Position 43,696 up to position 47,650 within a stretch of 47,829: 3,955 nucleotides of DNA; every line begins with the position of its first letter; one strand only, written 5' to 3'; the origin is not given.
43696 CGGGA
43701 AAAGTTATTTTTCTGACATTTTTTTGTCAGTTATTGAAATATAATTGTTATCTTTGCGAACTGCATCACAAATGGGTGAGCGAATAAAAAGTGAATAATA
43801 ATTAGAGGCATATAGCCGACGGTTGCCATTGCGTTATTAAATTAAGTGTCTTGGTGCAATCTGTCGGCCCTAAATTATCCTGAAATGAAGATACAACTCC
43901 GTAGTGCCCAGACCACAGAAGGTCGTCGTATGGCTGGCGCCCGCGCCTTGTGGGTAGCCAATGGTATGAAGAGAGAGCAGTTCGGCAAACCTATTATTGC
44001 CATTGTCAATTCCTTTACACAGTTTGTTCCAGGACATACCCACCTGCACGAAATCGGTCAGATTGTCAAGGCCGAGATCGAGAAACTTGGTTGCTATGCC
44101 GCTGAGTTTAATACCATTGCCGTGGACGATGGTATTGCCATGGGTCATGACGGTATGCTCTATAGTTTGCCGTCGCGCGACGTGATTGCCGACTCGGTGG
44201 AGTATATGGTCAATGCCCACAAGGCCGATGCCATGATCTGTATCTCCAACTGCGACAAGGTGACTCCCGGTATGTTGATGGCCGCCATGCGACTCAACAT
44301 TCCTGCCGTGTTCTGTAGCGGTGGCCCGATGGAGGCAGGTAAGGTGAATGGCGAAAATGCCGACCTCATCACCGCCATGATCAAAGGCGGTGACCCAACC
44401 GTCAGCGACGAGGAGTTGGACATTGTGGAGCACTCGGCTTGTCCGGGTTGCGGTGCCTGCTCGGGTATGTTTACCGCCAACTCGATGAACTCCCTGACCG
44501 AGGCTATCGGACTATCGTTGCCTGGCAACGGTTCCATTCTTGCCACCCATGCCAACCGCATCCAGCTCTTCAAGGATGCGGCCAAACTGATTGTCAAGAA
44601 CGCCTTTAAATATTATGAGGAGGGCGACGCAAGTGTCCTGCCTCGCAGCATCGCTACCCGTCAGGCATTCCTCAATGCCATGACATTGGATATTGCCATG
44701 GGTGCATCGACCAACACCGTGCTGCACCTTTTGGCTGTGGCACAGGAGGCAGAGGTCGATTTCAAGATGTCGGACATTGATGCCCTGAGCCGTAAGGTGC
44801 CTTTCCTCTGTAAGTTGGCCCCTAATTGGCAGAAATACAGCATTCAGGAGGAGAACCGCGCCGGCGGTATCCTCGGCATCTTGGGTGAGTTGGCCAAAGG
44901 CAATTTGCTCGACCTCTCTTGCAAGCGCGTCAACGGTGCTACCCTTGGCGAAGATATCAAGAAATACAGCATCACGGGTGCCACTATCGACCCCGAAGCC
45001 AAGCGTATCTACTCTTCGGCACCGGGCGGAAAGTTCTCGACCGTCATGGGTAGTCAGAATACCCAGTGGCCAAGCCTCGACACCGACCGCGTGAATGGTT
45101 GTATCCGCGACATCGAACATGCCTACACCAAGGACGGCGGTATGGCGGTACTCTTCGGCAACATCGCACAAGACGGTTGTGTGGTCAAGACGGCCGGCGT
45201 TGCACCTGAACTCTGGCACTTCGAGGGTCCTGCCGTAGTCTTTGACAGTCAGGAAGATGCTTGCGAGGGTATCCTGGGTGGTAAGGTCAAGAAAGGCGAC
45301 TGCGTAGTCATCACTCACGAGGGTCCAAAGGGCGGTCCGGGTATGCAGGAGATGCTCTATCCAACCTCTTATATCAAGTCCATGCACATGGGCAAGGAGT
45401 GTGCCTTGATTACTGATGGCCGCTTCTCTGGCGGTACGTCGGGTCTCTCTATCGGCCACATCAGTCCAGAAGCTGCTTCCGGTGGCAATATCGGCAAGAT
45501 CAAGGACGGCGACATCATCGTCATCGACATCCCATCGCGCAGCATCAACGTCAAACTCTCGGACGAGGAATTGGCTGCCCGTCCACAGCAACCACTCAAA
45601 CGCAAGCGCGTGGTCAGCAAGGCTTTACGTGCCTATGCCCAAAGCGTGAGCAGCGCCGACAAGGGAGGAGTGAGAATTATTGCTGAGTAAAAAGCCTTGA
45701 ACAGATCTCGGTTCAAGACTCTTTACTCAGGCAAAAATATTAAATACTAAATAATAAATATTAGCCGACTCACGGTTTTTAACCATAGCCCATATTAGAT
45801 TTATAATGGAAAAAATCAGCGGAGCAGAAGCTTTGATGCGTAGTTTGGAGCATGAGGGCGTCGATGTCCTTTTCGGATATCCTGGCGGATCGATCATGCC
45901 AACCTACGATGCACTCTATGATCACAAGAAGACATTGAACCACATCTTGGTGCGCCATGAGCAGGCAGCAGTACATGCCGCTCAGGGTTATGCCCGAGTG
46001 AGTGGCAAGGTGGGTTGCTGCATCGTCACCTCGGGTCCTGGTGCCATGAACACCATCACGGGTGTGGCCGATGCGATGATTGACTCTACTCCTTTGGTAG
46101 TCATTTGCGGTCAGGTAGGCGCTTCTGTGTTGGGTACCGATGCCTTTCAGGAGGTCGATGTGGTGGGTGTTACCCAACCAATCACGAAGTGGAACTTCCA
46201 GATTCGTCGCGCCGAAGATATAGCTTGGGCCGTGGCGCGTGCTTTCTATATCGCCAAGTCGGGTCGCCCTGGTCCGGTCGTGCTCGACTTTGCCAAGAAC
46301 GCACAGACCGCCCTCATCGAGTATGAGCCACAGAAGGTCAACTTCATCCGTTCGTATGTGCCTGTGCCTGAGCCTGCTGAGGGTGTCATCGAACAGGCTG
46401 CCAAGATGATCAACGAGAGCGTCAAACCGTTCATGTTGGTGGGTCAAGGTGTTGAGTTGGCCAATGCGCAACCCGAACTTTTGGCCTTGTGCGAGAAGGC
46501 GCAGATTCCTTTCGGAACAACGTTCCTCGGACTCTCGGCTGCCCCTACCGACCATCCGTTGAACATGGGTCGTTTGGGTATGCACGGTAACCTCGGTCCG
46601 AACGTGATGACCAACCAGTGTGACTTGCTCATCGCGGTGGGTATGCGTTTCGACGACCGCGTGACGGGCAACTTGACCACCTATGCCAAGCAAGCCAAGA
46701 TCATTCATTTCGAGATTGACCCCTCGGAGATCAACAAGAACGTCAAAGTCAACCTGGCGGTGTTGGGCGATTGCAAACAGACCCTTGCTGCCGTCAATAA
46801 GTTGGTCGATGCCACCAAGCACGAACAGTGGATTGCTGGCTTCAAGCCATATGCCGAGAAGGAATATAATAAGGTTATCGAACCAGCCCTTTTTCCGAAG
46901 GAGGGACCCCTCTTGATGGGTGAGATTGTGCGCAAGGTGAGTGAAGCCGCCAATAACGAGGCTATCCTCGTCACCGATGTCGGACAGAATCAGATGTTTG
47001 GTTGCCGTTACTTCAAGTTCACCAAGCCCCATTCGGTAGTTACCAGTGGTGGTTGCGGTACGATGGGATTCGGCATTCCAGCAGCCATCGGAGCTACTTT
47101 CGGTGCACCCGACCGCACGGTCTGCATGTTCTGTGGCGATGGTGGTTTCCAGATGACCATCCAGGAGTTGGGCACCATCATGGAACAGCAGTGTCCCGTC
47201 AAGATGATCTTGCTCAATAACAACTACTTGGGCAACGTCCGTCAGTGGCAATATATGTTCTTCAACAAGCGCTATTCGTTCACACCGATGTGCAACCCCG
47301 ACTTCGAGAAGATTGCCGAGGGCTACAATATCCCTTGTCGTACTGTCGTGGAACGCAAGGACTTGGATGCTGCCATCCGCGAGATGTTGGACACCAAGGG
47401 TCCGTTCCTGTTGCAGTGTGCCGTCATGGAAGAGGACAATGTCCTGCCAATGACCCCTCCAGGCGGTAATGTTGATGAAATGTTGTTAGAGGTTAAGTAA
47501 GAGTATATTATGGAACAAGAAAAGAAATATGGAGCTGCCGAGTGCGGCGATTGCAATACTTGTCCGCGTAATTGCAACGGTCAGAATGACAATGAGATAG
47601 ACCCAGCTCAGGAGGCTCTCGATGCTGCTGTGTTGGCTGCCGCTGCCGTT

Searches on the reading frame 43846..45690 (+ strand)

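Call 72: search_protein_families(library=pfam, proteins=[window:43846-45690:+], max_evalue=0.001)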
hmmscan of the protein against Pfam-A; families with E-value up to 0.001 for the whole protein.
window:43846-45690:+ (614 aa): 2 families
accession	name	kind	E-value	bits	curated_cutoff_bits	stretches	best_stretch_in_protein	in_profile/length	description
PF00920.27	ILVD_EDD_N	-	1.9e-122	408.8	27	1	48-369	1-315/316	Dihydroxy-acid/6-phosphogluconate dehydratase N-terminal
PF24877.1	ILV_EDD_C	-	7.9e-74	247.7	27.7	1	419-607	2-190/191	Dihydroxy-acid/6-phosphogluconate dehydratase C-terminal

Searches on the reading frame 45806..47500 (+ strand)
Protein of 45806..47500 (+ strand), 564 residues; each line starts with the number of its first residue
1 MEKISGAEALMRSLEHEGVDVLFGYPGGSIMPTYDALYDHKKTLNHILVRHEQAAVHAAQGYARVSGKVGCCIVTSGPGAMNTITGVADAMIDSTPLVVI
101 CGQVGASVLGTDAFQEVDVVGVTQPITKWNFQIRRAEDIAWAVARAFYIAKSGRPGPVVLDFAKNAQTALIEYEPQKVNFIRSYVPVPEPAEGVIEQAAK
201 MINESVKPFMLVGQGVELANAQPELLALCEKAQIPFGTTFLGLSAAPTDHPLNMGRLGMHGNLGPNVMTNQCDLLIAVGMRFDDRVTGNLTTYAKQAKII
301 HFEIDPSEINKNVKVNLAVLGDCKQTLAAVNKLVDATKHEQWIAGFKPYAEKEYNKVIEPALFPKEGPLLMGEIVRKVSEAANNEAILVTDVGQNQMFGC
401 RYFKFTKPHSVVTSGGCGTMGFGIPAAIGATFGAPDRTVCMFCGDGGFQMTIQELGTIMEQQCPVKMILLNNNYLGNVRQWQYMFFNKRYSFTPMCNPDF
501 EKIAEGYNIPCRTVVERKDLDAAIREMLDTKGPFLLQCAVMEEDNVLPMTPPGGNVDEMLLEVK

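Call 72: search_protein_families(library=pfam, proteins=[window:45806-47500:+], max_evalue=0.001)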
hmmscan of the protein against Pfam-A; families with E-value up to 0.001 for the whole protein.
window:45806-47500:+ (564 aa): 3 families
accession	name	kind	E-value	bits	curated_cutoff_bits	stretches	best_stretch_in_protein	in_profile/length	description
PF02775.26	TPP_enzyme_C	-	4e-48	163.5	21.9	1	391-538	1-151/151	Thiamine pyrophosphate enzyme, C-terminal TPP binding domain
PF00205.28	TPP_enzyme_M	-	1.4e-44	151.6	30.4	1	195-329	1-136/137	Thiamine pyrophosphate enzyme, central domain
PF02776.23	TPP_enzyme_N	-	2.8e-40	137.3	26.8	1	5-120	2-117/119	Thiamine pyrophosphate enzyme, N-terminal TPP binding domain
